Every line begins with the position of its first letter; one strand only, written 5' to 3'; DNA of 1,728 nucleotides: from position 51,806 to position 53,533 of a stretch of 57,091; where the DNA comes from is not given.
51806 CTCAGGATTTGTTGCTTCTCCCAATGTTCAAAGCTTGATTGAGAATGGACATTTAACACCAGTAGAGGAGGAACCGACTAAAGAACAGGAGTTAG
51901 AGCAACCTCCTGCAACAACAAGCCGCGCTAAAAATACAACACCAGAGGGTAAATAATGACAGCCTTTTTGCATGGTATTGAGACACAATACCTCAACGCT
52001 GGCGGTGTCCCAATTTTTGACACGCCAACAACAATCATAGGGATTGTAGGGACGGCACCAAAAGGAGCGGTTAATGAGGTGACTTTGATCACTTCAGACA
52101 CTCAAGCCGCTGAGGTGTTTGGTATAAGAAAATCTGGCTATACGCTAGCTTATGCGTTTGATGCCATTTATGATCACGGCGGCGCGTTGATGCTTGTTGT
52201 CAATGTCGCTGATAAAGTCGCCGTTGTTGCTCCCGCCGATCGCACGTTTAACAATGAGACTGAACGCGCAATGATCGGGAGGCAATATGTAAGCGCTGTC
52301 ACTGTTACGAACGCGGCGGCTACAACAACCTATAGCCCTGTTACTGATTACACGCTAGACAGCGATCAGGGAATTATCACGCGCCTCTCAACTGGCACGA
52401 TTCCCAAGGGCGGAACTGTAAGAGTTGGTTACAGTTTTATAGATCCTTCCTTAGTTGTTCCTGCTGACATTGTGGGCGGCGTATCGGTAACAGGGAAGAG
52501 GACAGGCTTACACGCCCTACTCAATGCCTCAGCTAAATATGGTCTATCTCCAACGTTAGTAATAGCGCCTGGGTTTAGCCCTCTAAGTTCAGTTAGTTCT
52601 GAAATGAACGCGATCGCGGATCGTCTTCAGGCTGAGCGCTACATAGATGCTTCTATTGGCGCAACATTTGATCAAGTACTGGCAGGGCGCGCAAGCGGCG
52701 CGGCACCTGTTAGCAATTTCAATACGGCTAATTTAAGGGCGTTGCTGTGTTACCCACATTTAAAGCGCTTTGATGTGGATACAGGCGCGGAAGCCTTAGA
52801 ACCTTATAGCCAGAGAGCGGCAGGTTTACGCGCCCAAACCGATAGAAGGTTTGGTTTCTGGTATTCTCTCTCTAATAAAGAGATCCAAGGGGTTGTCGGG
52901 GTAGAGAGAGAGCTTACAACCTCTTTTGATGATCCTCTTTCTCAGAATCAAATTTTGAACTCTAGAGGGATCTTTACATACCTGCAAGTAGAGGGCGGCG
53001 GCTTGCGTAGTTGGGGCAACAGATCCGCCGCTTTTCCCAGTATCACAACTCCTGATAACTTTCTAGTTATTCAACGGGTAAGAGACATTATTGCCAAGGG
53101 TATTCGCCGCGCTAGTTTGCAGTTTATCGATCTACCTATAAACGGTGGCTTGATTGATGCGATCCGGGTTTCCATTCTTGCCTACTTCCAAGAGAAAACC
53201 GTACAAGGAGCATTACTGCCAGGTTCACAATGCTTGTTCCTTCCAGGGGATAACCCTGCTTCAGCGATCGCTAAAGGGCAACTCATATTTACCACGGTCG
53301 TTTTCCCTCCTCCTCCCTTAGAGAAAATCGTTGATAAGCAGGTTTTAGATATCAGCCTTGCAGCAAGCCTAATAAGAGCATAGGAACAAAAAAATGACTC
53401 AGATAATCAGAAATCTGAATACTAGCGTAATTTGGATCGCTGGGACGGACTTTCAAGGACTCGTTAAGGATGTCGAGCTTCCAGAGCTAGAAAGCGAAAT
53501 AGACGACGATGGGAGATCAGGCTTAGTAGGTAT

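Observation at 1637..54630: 32 copies of a 26-bp quasi-palindrome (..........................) mark nearly every gene-block boundary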

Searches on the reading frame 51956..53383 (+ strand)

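Call 23: search_protein_families(library=phrogs, proteins=[window:51956-53383:+], max_evalue=0.01)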
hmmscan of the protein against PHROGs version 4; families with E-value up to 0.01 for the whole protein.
window:51956-53383:+ (475 aa): 7 families
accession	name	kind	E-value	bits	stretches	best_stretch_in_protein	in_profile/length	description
phrog_23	-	tail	7.8e-85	286.5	1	1-468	20-466/496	tail sheath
phrog_20240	-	unknown function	1.2e-52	180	1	3-268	4-269/272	-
phrog_13288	-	unknown function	2.3e-43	149.2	1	275-462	7-193/208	-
phrog_11242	-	unknown function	3.5e-17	63.7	1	1-195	2-123/128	-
phrog_807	-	tail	4.8e-07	30.5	1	104-160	113-169/256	major tail protein with Ig-like domain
phrog_16736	-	unknown function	8.1e-06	26.8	1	377-461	2-85/101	-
phrog_279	-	tail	0.0023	17.7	1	26-92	35-98/489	tail sheath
